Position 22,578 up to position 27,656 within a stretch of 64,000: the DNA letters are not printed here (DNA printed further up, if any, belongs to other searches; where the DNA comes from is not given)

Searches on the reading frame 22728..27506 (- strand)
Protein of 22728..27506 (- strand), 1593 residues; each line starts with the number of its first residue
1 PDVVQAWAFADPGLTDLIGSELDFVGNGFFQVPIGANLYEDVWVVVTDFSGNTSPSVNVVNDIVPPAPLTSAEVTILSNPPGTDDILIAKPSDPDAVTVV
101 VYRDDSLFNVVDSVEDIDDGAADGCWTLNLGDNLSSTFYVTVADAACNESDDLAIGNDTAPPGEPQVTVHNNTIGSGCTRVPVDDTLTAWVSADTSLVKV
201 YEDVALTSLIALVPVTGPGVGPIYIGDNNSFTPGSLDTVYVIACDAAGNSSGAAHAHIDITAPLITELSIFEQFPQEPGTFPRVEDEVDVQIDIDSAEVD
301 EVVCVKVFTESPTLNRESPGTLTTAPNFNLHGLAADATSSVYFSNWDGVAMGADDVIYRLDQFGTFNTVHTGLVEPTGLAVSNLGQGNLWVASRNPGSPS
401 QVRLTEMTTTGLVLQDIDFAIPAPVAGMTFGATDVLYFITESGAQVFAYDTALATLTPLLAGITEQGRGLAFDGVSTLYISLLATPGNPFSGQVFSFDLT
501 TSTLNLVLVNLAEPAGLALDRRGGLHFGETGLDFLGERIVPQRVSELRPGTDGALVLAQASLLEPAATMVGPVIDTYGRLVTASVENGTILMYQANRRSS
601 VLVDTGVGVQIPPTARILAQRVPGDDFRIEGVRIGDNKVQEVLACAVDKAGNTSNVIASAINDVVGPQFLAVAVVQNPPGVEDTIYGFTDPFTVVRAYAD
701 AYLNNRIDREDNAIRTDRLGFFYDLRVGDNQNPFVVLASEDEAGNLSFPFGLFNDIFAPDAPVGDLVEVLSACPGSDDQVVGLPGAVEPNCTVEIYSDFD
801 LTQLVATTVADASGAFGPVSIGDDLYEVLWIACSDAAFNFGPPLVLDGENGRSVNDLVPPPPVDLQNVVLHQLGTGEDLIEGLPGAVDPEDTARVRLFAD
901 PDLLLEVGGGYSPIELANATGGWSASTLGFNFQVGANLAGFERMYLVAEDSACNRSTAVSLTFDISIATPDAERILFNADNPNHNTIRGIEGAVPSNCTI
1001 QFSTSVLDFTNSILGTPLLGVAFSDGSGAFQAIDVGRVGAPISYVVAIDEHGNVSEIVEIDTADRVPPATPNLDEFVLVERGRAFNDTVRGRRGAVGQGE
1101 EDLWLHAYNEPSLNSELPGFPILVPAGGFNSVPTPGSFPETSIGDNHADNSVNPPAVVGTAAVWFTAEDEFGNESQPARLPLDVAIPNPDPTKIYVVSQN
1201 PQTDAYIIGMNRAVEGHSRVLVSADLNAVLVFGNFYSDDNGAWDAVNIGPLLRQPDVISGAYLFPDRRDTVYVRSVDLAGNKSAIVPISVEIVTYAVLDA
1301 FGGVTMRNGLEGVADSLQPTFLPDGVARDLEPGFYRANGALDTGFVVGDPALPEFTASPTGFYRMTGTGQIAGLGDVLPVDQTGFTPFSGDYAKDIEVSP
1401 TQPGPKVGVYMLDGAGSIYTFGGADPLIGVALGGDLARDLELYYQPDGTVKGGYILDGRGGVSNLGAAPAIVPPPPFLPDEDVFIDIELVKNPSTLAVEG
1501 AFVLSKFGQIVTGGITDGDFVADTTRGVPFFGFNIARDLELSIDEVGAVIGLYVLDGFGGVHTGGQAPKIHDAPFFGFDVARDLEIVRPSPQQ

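Call 5: search_protein_families(library=pfam, proteins=[window:22728-27506:-], max_evalue=1)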
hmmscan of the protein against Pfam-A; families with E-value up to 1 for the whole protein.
window:22728-27506:- (1593 aa): 1 family
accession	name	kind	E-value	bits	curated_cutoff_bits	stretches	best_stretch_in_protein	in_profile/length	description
PF17936.7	Big_6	-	7.5e-07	29.7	27.6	0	27-60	45-80/83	Bacterial Ig domain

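Call 59: search_protein_families(library=ncbifam, proteins=[window:22728-27506:-], max_evalue=0.01)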
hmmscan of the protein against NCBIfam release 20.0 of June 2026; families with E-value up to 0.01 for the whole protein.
window:22728-27506:- (1593 aa): 3 families
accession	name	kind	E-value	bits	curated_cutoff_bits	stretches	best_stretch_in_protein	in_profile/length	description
NF040520.1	Ig_like_BLP2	equivalog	1.4e-08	33.4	750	1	930-1075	385-517/730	Ig-like repeat protein Blp2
NF047446.1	barrel_OmpL47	domain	1.1e-07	32.2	40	0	1270-1291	46-67/68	OmpL47-type beta-barrel domain-containing protein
NF033206.1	ScyE_fam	subfamily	0.00022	20.9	80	0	333-394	211-271/333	ScyD/ScyE family protein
